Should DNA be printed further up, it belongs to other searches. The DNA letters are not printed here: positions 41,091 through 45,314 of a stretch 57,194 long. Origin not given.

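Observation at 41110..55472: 14-kb translationally coupled operon placing a MoxR-DUF58-transglutaminase-like module inside a HAAT-type ABC importer gene set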

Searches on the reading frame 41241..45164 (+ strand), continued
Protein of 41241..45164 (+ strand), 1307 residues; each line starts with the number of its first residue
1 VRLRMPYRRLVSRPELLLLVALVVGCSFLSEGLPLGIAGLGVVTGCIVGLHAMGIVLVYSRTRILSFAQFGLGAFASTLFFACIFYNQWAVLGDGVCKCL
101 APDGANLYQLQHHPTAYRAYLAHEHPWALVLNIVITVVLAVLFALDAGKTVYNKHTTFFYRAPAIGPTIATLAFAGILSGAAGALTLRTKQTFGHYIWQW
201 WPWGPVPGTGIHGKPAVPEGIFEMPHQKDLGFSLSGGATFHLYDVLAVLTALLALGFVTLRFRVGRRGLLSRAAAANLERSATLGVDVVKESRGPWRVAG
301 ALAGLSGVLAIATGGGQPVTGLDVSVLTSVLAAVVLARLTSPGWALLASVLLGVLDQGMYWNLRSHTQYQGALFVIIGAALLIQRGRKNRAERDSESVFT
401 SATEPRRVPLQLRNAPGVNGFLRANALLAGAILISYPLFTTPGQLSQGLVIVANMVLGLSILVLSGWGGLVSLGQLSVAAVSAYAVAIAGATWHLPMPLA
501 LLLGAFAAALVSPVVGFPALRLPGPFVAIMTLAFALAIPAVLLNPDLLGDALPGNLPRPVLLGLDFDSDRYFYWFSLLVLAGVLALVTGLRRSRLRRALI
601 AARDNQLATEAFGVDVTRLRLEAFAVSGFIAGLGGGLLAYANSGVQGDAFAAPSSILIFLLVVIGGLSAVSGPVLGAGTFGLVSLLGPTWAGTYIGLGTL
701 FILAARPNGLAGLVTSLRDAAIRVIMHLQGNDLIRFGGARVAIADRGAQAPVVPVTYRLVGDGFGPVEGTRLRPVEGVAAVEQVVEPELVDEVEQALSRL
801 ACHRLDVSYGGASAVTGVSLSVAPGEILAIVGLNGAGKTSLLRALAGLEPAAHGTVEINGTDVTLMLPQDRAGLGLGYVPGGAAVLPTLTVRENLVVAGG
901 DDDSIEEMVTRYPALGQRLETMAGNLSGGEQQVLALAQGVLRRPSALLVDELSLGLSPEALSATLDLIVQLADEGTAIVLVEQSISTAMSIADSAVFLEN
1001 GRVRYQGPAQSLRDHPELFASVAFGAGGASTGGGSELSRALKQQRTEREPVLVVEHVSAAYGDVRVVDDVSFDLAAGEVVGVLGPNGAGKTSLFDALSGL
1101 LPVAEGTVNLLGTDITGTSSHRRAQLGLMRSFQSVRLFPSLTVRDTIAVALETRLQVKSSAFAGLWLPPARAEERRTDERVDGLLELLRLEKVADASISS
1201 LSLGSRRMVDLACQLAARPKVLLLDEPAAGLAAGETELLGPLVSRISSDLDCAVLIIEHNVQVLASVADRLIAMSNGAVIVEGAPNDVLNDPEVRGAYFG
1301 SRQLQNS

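Call 21: find_homologous_proteins(query=window:41241-45161:+)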
Query window:41241-45161:+ (1307 aa): 574 proteins with E <= 0.001 among 8000 candidates; the best 120 are listed.
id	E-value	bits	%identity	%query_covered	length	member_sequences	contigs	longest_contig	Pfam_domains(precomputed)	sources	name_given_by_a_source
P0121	0.0e+0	2785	100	100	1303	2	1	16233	PF02653.22,PF00005.34,PF13476.13,PF13555.13,PF20703.4,PF02463.26,PF13304.13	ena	-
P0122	0.0e+0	2034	74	99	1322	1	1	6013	PF12399.15,PF13514.13,PF02653.22,PF00005.34,PF13476.13,PF13555.13,PF20703.4,PF02463.26,PF13304.13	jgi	jgi:ABC-type branched-subunit amino acid transport system ATPase component/ABC-type branched-subunit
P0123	0.0e+0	2021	73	97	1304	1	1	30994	PF12399.15,PF02653.22,PF00005.34,PF13476.13,PF13555.13,PF02463.26,PF13304.13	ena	-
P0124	0.0e+0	2001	73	99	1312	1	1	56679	PF12399.15,PF02653.22,PF00005.34,PF13476.13,PF13555.13,PF02463.26,PF13304.13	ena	-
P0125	0.0e+0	1986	72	99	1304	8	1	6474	PF02653.22,PF00005.34,PF13476.13,PF13555.13,PF02463.26,PF13304.13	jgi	jgi:ABC-type branched-subunit amino acid transport system ATPase component/ABC-type branched-subunit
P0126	0.0e+0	1918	70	99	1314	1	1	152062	PF12399.15,PF02653.22,PF00005.34,PF13476.13,PF13401.13,PF02463.26,PF13304.13,PF13191.13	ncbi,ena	-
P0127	0.0e+0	1905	69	99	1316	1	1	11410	PF12399.15,PF13604.13,PF02653.22,PF00005.34,PF13476.13,PF13555.13,PF13401.13,PF02463.26,PF13304.13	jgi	jgi:ABC-type branched-subunit amino acid transport system ATPase component/ABC-type branched-subunit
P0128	0.0e+0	1902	70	97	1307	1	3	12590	PF12399.15,PF02653.22,PF00005.34,PF13476.13,PF13555.13,PF02463.26,PF13304.13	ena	-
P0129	0.0e+0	1895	69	99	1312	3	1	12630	PF12399.15,PF13604.13,PF02653.22,PF00005.34,PF13476.13,PF13555.13,PF02463.26,PF13304.13,PF13191.13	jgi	jgi:ABC-type branched-subunit amino acid transport system ATPase component/ABC-type branched-subunit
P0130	0.0e+0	1891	69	99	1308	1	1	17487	PF12399.15,PF02653.22,PF00005.34,PF13476.13,PF02463.26,PF13304.13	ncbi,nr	ncbi:MAG: hypothetical protein QOE05_126 [Actinomycetota bacterium]|nr:hypothetical protein [Actinom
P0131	0.0e+0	1890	69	99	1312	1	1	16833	PF12399.15,PF02653.22,PF00005.34,PF13476.13,PF02463.26,PF13304.13,PF13191.13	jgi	jgi:ABC-type branched-subunit amino acid transport system ATPase component/ABC-type branched-subunit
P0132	0.0e+0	1887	68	99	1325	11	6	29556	PF12399.15,PF02653.22,PF00005.34,PF13476.13,PF13555.13,PF02463.26,PF13304.13,PF13191.13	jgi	jgi:ABC-type branched-subunit amino acid transport system ATPase component/ABC-type branched-subunit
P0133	0.0e+0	1886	69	97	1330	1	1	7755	PF12399.15,PF02653.22,PF00005.34,PF13476.13,PF13555.13,PF20703.4,PF02463.26,PF13304.13,PF13191.13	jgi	jgi:ABC-type branched-subunit amino acid transport system ATPase component/ABC-type branched-subunit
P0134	0.0e+0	1875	69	99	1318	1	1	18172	PF12399.15,PF02653.22,PF00005.34,PF13476.13,PF13555.13,PF02463.26,PF13304.13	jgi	jgi:ABC-type branched-subunit amino acid transport system ATPase component/ABC-type branched-subunit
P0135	0.0e+0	1874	69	99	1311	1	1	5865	PF12399.15,PF02653.22,PF00005.34,PF13476.13,PF02463.26,PF13304.13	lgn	-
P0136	0.0e+0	1869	69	99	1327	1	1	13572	PF12399.15,PF02653.22,PF00005.34,PF13476.13,PF13555.13,PF02463.26,PF13304.13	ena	-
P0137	0.0e+0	1868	69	99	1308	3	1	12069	PF12399.15,PF02653.22,PF00005.34,PF13476.13,PF02463.26,PF13304.13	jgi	jgi:ABC-type branched-subunit amino acid transport system ATPase component/ABC-type branched-subunit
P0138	0.0e+0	1861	68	99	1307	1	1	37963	PF12399.15,PF02653.22,PF00005.34,PF13476.13,PF02463.26,PF13304.13,PF13191.13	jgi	jgi:ABC-type branched-subunit amino acid transport system ATPase component/ABC-type branched-subunit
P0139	0.0e+0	1852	68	99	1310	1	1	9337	PF12399.15,PF02653.22,PF00005.34,PF13476.13,PF02463.26,PF13304.13,PF13191.13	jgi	jgi:ABC-type branched-subunit amino acid transport system ATPase component/ABC-type branched-subunit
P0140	0.0e+0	1848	69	97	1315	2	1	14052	PF12399.15,PF02653.22,PF00005.34,PF13476.13,PF02463.26,PF13304.13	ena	-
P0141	0.0e+0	1848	68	99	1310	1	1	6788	PF12399.15,PF02653.22,PF00005.34,PF13476.13,PF13555.13,PF13401.13,PF02463.26,PF13304.13,PF13191.13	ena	-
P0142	0.0e+0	1846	68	99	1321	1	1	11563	PF06414.19,PF12399.15,PF02653.22,PF00005.34,PF13476.13,PF13555.13,PF02463.26,PF13304.13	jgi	jgi:ABC-type branched-subunit amino acid transport system ATPase component/ABC-type branched-subunit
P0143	0.0e+0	1842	67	99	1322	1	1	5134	PF12399.15,PF02653.22,PF00005.34,PF13476.13,PF02463.26,PF13304.13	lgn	-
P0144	0.0e+0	1834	68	98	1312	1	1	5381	PF12399.15,PF13604.13,PF02653.22,PF00005.34,PF13476.13,PF02463.26,PF13304.13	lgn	-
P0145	0.0e+0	1830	68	99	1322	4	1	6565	PF06414.19,PF12399.15,PF02653.22,PF00005.34,PF13476.13,PF13555.13,PF02463.26,PF13304.13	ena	-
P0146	0.0e+0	1821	67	100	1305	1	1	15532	PF12399.15,PF02653.22,PF00005.34,PF13476.13,PF02463.26,PF13304.13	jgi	-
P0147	0.0e+0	1808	67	99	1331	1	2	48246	PF13604.13,PF02653.22,PF00005.34,PF13476.13,PF13555.13,PF02463.26,PF13304.13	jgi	jgi:ABC-type branched-subunit amino acid transport system ATPase component/ABC-type branched-subunit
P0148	0.0e+0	1804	68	96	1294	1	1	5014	PF12399.15,PF02653.22,PF00005.34,PF13476.13,PF13304.13,PF13191.13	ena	-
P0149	0.0e+0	1797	66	99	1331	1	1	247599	PF13604.13,PF02653.22,PF00005.34,PF13476.13,PF13555.13,PF13401.13,PF20703.4,PF02463.26,PF13304.13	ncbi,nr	ncbi:MAG TPA: ATP-binding cassette domain-containing protein [Mycobacteriales bacterium]|nr:ATP-bind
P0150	0.0e+0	1790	75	87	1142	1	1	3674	PF12399.15,PF02653.22,PF00005.34,PF13476.13,PF13555.13,PF02463.26,PF13304.13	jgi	jgi:ABC-type branched-subunit amino acid transport system ATPase component/ABC-type branched-subunit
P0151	0.0e+0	1788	66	99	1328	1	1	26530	PF12399.15,PF02653.22,PF00005.34,PF13476.13,PF13555.13,PF02463.26,PF13304.13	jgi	jgi:ABC-type branched-subunit amino acid transport system ATPase component/ABC-type branched-subunit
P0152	0.0e+0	1788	66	99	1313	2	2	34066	PF02653.22,PF00005.34,PF13476.13,PF13555.13,PF13401.13,PF02463.26,PF13304.13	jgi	-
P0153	0.0e+0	1787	65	99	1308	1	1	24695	PF12399.15,PF02653.22,PF00005.34,PF13476.13,PF13555.13,PF02463.26,PF13304.13,PF13191.13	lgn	-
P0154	0.0e+0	1785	66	99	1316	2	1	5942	PF12399.15,PF02653.22,PF00005.34,PF13476.13,PF13555.13,PF02463.26,PF13304.13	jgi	jgi:ABC-type branched-subunit amino acid transport system ATPase component/ABC-type branched-subunit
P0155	0.0e+0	1775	66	99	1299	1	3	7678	PF12399.15,PF02653.22,PF00005.34,PF13476.13,PF13555.13,PF02463.26,PF13304.13,PF13191.13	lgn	-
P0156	0.0e+0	1774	67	98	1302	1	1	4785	PF13604.13,PF02653.22,PF00005.34,PF13476.13,PF13555.13,PF02463.26,PF13304.13,PF13191.13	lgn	-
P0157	0.0e+0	1770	65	99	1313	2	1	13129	PF12399.15,PF13604.13,PF02653.22,PF00005.34,PF13476.13,PF13555.13,PF13401.13,PF02463.26,PF13304.13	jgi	jgi:ABC-type branched-subunit amino acid transport system ATPase component/ABC-type branched-subunit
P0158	0.0e+0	1765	66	98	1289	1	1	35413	PF06414.19,PF13604.13,PF02653.22,PF00005.34,PF13476.13,PF13555.13,PF20703.4,PF02463.26,PF13304.13,PF13191.13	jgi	jgi:ABC-type branched-subunit amino acid transport system ATPase component/ABC-type branched-subunit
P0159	0.0e+0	1765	65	99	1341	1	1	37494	PF12399.15,PF02653.22,PF00005.34,PF13476.13,PF13555.13,PF02463.26,PF13304.13,PF13191.13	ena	-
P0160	0.0e+0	1764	68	92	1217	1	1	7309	PF12399.15,PF02653.22,PF00005.34,PF13476.13,PF13555.13,PF20703.4,PF02463.26,PF13304.13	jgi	jgi:ABC-type branched-subunit amino acid transport system ATPase component/ABC-type branched-subunit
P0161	0.0e+0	1763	65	98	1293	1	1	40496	PF12399.15,PF02653.22,PF00005.34,PF13476.13,PF13555.13,PF02463.26,PF13304.13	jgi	jgi:ABC-type branched-subunit amino acid transport system ATPase component/ABC-type branched-subunit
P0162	0.0e+0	1757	65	99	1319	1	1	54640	PF02653.22,PF00005.34,PF13476.13,PF13555.13,PF13401.13,PF20703.4,PF02463.26,PF13304.13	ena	-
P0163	0.0e+0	1747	66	98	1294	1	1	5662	PF12399.15,PF02653.22,PF00005.34,PF13476.13,PF02463.26,PF13304.13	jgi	jgi:ABC-type branched-subunit amino acid transport system ATPase component/ABC-type branched-subunit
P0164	0.0e+0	1744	64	100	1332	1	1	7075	PF02653.22,PF00005.34,PF13476.13,PF13555.13,PF13401.13,PF02463.26,PF13304.13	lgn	-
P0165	0.0e+0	1740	65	99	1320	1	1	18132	PF02653.22,PF00005.34,PF13476.13,PF13555.13,PF13401.13,PF02463.26,PF13304.13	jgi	jgi:ABC-type branched-subunit amino acid transport system ATPase component/ABC-type branched-subunit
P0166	0.0e+0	1738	65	97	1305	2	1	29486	PF12399.15,PF02653.22,PF00005.34,PF13476.13,PF13555.13,PF13401.13,PF02463.26,PF13304.13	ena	-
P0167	0.0e+0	1731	65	97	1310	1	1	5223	PF02653.22,PF00005.34,PF13476.13,PF13555.13,PF13401.13,PF02463.26,PF13304.13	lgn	-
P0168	0.0e+0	1720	62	100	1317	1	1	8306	PF12399.15,PF13604.13,PF02653.22,PF00005.34,PF13476.13,PF13555.13,PF13401.13,PF20703.4,PF02463.26,PF13304.13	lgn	-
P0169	0.0e+0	1719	66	96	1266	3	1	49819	PF12399.15,PF02653.22,PF00005.34,PF13476.13,PF13304.13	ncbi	-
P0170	0.0e+0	1714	64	97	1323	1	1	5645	PF02653.22,PF00005.34,PF13476.13,PF13555.13,PF13401.13,PF02463.26,PF13304.13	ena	-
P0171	0.0e+0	1708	64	99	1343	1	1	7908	PF12399.15,PF02653.22,PF00005.34,PF13476.13,PF13401.13,PF02463.26,PF13304.13,PF13191.13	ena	-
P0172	0.0e+0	1655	61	99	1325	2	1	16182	PF12399.15,PF02653.22,PF00005.34,PF13476.13,PF13401.13,PF02463.26,PF13304.13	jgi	-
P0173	0.0e+0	1581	60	97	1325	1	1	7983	PF02653.22,PF00005.34,PF13476.13,PF13555.13,PF13401.13,PF02463.26,PF13304.13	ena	-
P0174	0.0e+0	1569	58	97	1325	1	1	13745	PF02653.22,PF00005.34,PF13476.13,PF13555.13,PF02463.26,PF13304.13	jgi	jgi:ABC-type branched-subunit amino acid transport system ATPase component/ABC-type branched-subunit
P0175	0.0e+0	1551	58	99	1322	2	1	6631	PF12399.15,PF02653.22,PF00005.34,PF13476.13,PF13555.13,PF02463.26,PF13304.13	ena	-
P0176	0.0e+0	1549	60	98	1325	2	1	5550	PF12399.15,PF02653.22,PF00005.34,PF13476.13,PF13401.13,PF02463.26,PF13304.13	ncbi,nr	ncbi:MAG: ATP-binding cassette domain-containing protein [Actinomycetota bacterium]|nr:ATP-binding c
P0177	0.0e+0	1535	57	99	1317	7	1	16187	PF13604.13,PF02653.22,PF00005.34,PF13476.13,PF13555.13,PF02463.26,PF13304.13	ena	-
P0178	0.0e+0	1514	58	99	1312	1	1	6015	PF02653.22,PF00005.34,PF13476.13,PF13555.13,PF02463.26,PF13304.13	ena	-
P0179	0.0e+0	1341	65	77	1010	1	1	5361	PF02653.22,PF00005.34,PF13304.13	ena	-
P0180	0.0e+0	1253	56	85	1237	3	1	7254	PF02653.22,PF00005.34,PF13476.13,PF13555.13,PF13401.13,PF02463.26,PF13304.13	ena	-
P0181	0.0e+0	1239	61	76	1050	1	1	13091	PF02653.22,PF00005.34,PF13304.13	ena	-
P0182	0.0e+0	1036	61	62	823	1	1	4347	PF02653.22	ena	-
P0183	1.1e-192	661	37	97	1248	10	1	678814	PF13604.13,PF02653.22,PF00005.34,PF13476.13,PF13555.13,PF02463.26,PF13304.13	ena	-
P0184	2.3e-188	647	37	97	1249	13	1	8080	PF12399.15,PF13604.13,PF02653.22,PF00005.34,PF13476.13,PF13555.13,PF02463.26,PF13304.13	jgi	jgi:branched-chain amino acid transport system permease protein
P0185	3.0e-188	647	37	97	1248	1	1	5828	PF12399.15,PF13604.13,PF02653.22,PF00005.34,PF13476.13,PF13555.13,PF02463.26,PF13304.13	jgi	jgi:branched-chain amino acid transport system permease protein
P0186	2.8e-184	633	39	80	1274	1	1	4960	PF13604.13,PF02653.22,PF00005.34,PF13476.13,PF13555.13,PF13304.13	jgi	jgi:ABC-type branched-subunit amino acid transport system ATPase component/branched-subunit amino ac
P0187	6.4e-184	632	38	82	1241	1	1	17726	PF12399.15,PF13604.13,PF02653.22,PF00005.34,PF13476.13,PF13555.13,PF13304.13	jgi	jgi:ABC-type branched-subunit amino acid transport system ATPase component/ABC-type branched-subunit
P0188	7.7e-183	629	38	83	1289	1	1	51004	PF02653.22,PF00005.34,PF13476.13,PF13555.13,PF02463.26,PF13304.13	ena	-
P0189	2.7e-180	620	36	97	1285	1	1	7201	PF12399.15,PF13604.13,PF02653.22,PF00005.34,PF13476.13,PF13555.13,PF02463.26,PF13304.13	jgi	jgi:ABC-type branched-subunit amino acid transport system ATPase component/ABC-type branched-subunit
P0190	7.9e-180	619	35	98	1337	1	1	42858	PF12399.15,PF13604.13,PF02653.22,PF00005.34,PF13476.13,PF13555.13,PF02463.26,PF13304.13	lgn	-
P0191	1.5e-174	601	35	97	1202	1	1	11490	PF12399.15,PF13604.13,PF02653.22,PF00005.34,PF13476.13,PF13555.13,PF02463.26,PF13304.13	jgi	jgi:branched-chain amino acid transport system permease protein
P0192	1.5e-174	601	35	98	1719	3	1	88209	PF12399.15,PF02653.22,PF00005.34,PF13175.13,PF13476.13,PF13555.13,PF02463.26,PF07690.22,PF13304.13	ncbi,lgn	ncbi:MAG TPA: MFS transporter [Acidimicrobiales bacterium]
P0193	1.0e-173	598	38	82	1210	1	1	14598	PF12399.15,PF02653.22,PF00005.34,PF13555.13,PF02463.26,PF13304.13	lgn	-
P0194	2.8e-172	594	37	88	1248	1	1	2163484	PF12399.15,PF13604.13,PF02653.22,PF00005.34,PF13476.13,PF13555.13,PF02463.26,PF13304.13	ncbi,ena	-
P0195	3.7e-172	593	38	79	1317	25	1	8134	PF12399.15,PF13604.13,PF02653.22,PF00005.34,PF13476.13,PF13555.13,PF13304.13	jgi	-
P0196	8.9e-172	592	36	97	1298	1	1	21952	PF12399.15,PF02653.22,PF00005.34,PF13476.13,PF13555.13,PF02463.26,PF13304.13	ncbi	-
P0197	5.3e-170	586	35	97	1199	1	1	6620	PF12399.15,PF02653.22,PF00005.34,PF13476.13,PF13555.13,PF02463.26,PF13304.13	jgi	jgi:ABC-type branched-subunit amino acid transport system ATPase component/branched-subunit amino ac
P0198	2.5e-169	584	40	79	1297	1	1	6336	PF02653.22,PF00005.34,PF13476.13,PF13555.13,PF13304.13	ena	-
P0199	2.6e-169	584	43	38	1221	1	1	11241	PF02653.22,PF00005.34,PF13476.13,PF13555.13,PF02463.26,PF13304.13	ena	-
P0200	7.3e-168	579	35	97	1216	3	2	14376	PF12399.15,PF13604.13,PF02653.22,PF00005.34,PF13476.13,PF13555.13,PF02463.26,PF13304.13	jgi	jgi:branched-chain amino acid transport system permease protein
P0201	1.1e-165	572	33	97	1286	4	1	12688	PF12399.15,PF02653.22,PF00005.34,PF13476.13,PF13555.13,PF02463.26,PF13304.13,PF13191.13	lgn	-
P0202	5.9e-165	569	35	83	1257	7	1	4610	PF12399.15,PF02653.22,PF00005.34,PF13476.13,PF13555.13,PF00004.36,PF02463.26,PF13304.13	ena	-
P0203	2.3e-164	567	41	38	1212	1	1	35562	PF02653.22,PF00005.34,PF13476.13,PF13555.13,PF02463.26,PF13304.13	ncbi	-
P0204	1.0e-163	565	35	97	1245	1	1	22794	PF13604.13,PF02653.22,PF00005.34,PF13476.13,PF13555.13,PF02463.26,PF13304.13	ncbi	-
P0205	1.6e-163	565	37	81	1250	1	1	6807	PF12399.15,PF02653.22,PF00005.34,PF13476.13,PF13555.13,PF13304.13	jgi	jgi:ABC-type branched-subunit amino acid transport system ATPase component/ABC-type branched-subunit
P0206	9.3e-163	562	43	40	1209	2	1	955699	PF12399.15,PF02653.22,PF00005.34,PF13555.13,PF13304.13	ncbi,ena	-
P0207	1.3e-162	562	42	38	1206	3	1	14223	PF02653.22,PF00005.34,PF13476.13,PF13555.13,PF02463.26,PF13304.13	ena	-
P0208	1.5e-162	561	34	97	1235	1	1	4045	PF12399.15,PF02653.22,PF00005.34,PF13476.13,PF13555.13,PF02463.26,PF13304.13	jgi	jgi:ABC-type branched-subunit amino acid transport system ATPase component/ABC-type branched-subunit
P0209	2.9e-161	557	44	38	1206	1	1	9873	PF12399.15,PF02653.22,PF00005.34,PF13476.13,PF13555.13,PF02463.26,PF13304.13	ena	-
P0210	3.8e-161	557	35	82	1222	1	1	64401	PF12399.15,PF02653.22,PF00005.34,PF13555.13,PF02463.26,PF13304.13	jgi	jgi:ABC-type branched-subunit amino acid transport system ATPase component/ABC-type branched-subunit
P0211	2.0e-160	554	36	79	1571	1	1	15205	PF02653.22,PF00005.34,PF13555.13,PF02463.26,PF13304.13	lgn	-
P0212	2.3e-160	554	36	82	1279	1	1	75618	PF12399.15,PF13604.13,PF02653.22,PF00005.34,PF13476.13,PF13555.13,PF02463.26,PF13304.13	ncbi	-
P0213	2.5e-160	554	37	79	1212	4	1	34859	PF12399.15,PF02653.22,PF00005.34,PF13476.13,PF13555.13,PF13304.13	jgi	jgi:branched-chain amino acid transport system permease protein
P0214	3.2e-160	554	36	81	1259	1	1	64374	PF02653.22,PF00005.34,PF13476.13,PF13555.13,PF13304.13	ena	-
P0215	3.4e-160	554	37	79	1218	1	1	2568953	PF12399.15,PF02653.22,PF00005.34,PF13476.13,PF13555.13,PF02463.26,PF13304.13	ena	-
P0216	6.3e-160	553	36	79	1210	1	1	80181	PF12399.15,PF02653.22,PF00005.34,PF13175.13,PF13476.13,PF13555.13,PF02463.26,PF13304.13,PF13191.13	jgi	jgi:ABC-type branched-subunit amino acid transport system ATPase component/ABC-type branched-subunit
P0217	2.6e-159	551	37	74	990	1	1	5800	PF12399.15,PF02653.22,PF00005.34,PF13476.13,PF13555.13,PF02463.26,PF13304.13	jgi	jgi:ABC-type branched-subunit amino acid transport system ATPase component/ABC-type branched-subunit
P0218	4.7e-155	537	43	19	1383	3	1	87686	PF12399.15,PF02653.22,PF00005.34,PF13476.13,PF13555.13,PF02463.26,PF13304.13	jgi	jgi:ABC-type branched-subunit amino acid transport system ATPase component/ABC-type branched-subunit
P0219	9.3e-154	532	35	79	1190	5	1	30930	PF12399.15,PF02653.22,PF00005.34,PF13476.13,PF13555.13,PF02463.26,PF13304.13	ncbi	ncbi:MAG TPA: ATP-binding cassette domain-containing protein [Sporichthyaceae bacterium]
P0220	1.1e-149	519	36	86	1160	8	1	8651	PF02653.22,PF00005.34,PF13175.13,PF13476.13,PF13555.13,PF02463.26,PF13304.13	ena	-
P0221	5.9e-149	516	36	86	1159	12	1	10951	PF02653.22,PF00005.34,PF13476.13,PF13555.13,PF13671.13,PF03193.23,PF02463.26,PF13304.13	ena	-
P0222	9.6e-149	516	36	86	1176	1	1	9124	PF13514.13,PF13604.13,PF02653.22,PF00005.34,PF13476.13,PF13555.13,PF03193.23,PF02463.26,PF13304.13,PF13191.13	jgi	jgi:branched-chain amino acid transport system permease protein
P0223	2.7e-145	504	43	39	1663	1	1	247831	PF02653.22,PF00005.34,PF13175.13,PF13476.13,PF13555.13,PF02463.26,PF07690.22,PF13304.13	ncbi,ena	-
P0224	5.0e-144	500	37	78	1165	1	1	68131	PF13604.13,PF02653.22,PF00005.34,PF13476.13,PF13555.13,PF13401.13,PF02463.26,PF13304.13,PF13191.13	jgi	jgi:branched-chain amino acid transport system permease protein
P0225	1.3e-142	495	42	41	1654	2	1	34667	PF02653.22,PF00005.34,PF13476.13,PF13555.13,PF02463.26,PF07690.22,PF13304.13,PF13191.13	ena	-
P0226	6.7e-141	490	36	86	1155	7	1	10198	PF02653.22,PF00005.34,PF13476.13,PF13555.13,PF02463.26,PF13304.13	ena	-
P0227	6.8e-136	473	35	72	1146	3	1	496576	PF02653.22,PF00005.34,PF13476.13,PF13555.13,PF13304.13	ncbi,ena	-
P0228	4.9e-124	434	37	68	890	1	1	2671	PF02653.22,PF00005.34,PF13476.13,PF13555.13,PF02463.26,PF13304.13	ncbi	ncbi:MAG: ATP-binding cassette domain-containing protein, partial [Aquihabitans sp.]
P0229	1.2e-120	423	44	38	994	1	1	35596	PF13604.13,PF00005.34,PF13175.13,PF13476.13,PF13555.13,PF02463.26,PF07690.22,PF13304.13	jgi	jgi:ABC-type branched-subunit amino acid transport system ATPase component/predicted MFS family arab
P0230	7.8e-119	417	40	36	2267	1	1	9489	PF13347.13,PF02653.22,PF03109.23,PF00005.34,PF13476.13,PF13555.13,PF03193.23,PF02463.26,PF07690.22,PF13304.13,PF01636.30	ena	-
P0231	4.0e-112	394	43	40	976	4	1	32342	PF00005.34,PF13175.13,PF13476.13,PF13555.13,PF02463.26,PF07690.22,PF13304.13,PF13191.13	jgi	jgi:ABC-type branched-subunit amino acid transport system ATPase component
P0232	1.5e-111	392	44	39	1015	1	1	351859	PF00005.34,PF13175.13,PF13476.13,PF13555.13,PF02463.26,PF07690.22,PF13304.13,PF13191.13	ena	-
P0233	2.9e-111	392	44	39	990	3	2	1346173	PF00005.34,PF13476.13,PF13555.13,PF02463.26,PF07690.22,PF13304.13,PF13191.13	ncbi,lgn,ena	-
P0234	6.4e-110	387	43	40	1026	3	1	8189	PF00005.34,PF13175.13,PF13476.13,PF13555.13,PF02463.26,PF07690.22,PF13304.13,PF13191.13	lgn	-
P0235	1.3e-109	386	43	39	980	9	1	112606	PF00005.34,PF13175.13,PF13476.13,PF13555.13,PF02463.26,PF07690.22,PF13304.13,PF13191.13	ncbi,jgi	ncbi:MAG TPA: MFS transporter [Acidimicrobiales bacterium]|jgi:branched-chain amino acid transport s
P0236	7.3e-109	384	41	39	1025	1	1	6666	PF05977.20,PF00005.34,PF13476.13,PF13555.13,PF02463.26,PF07690.22,PF13304.13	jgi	jgi:ABC-type branched-subunit amino acid transport system ATPase component/predicted MFS family arab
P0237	6.3e-108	380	43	39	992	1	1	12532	PF00005.34,PF13175.13,PF13476.13,PF13555.13,PF02463.26,PF00083.31,PF07690.22,PF13304.13,PF13191.13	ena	-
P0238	8.0e-108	380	43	40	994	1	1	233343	PF00005.34,PF13476.13,PF13555.13,PF02463.26,PF07690.22,PF13304.13,PF13191.13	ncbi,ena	-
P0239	1.1e-107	380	44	39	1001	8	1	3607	PF00005.34,PF13476.13,PF13555.13,PF02463.26,PF07690.22,PF13304.13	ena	-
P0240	1.7e-107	379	42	40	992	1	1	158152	PF00005.34,PF13476.13,PF13555.13,PF02463.26,PF07690.22,PF13304.13,PF13191.13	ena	-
